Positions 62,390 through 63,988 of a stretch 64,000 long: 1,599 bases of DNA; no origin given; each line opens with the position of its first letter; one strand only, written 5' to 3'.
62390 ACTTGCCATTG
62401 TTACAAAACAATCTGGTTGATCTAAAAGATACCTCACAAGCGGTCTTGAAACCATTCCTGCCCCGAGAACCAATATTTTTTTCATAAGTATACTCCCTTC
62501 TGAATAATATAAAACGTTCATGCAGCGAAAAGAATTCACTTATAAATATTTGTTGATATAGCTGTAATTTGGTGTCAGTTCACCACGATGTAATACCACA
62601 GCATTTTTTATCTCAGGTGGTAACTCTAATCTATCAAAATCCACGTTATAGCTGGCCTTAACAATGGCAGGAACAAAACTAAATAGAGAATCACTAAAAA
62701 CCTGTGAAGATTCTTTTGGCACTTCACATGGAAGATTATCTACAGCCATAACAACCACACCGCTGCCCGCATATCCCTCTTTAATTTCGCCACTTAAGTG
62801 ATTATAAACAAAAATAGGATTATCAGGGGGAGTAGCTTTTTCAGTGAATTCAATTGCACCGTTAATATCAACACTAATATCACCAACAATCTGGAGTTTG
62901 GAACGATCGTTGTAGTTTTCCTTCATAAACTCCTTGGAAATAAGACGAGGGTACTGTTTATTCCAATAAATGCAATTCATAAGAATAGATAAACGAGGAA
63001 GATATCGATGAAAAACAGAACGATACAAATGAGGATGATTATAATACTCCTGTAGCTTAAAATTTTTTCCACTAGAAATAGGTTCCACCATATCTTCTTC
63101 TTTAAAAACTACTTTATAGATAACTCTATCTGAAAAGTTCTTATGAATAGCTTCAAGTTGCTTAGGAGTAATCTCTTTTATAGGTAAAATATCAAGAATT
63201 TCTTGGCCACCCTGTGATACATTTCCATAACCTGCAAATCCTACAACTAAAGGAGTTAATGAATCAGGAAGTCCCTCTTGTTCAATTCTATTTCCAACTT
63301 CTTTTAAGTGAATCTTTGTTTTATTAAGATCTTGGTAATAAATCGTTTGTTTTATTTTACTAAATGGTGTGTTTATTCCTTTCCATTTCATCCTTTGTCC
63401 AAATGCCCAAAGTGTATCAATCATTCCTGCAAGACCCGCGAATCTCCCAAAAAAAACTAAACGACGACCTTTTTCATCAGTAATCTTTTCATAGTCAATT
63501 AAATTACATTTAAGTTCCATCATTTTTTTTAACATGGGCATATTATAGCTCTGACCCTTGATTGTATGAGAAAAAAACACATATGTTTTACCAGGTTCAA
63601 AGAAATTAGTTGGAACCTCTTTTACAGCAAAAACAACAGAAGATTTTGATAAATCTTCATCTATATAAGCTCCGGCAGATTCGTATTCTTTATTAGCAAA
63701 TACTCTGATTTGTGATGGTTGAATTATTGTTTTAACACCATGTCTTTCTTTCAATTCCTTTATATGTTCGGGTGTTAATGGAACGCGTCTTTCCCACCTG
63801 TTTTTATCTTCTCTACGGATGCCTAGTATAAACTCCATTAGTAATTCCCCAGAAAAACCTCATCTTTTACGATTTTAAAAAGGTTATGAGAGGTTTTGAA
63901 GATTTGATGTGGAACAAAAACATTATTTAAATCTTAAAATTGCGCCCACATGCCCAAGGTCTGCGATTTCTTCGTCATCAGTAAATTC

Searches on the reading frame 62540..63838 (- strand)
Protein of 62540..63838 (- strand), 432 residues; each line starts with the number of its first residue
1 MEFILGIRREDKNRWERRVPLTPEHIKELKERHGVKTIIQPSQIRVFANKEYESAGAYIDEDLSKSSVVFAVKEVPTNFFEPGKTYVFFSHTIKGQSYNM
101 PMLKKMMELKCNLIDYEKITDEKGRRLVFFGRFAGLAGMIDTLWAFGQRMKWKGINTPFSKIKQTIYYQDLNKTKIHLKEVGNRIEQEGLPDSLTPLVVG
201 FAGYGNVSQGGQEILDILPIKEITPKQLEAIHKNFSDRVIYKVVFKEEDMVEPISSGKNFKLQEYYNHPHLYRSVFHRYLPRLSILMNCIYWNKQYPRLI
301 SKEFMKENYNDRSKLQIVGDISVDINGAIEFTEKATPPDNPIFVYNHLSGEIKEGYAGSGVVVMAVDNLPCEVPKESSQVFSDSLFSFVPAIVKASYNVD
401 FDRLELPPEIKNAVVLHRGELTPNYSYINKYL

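Call 27: search_protein_families(library=pfam, proteins=[window:62540-63838:-], max_evalue=0.00001)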
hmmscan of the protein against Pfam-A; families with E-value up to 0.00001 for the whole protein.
window:62540-63838:- (432 aa): 2 families
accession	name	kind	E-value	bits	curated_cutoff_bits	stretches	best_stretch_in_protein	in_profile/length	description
PF05222.21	AlaDh_PNT_N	-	4.3e-24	85.7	30.4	1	6-137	1-136/136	Alanine dehydrogenase/PNT, N-terminal domain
PF01262.27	AlaDh_PNT_C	-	2.2e-07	31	23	1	317-422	124-212/214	Alanine dehydrogenase/PNT, C-terminal domain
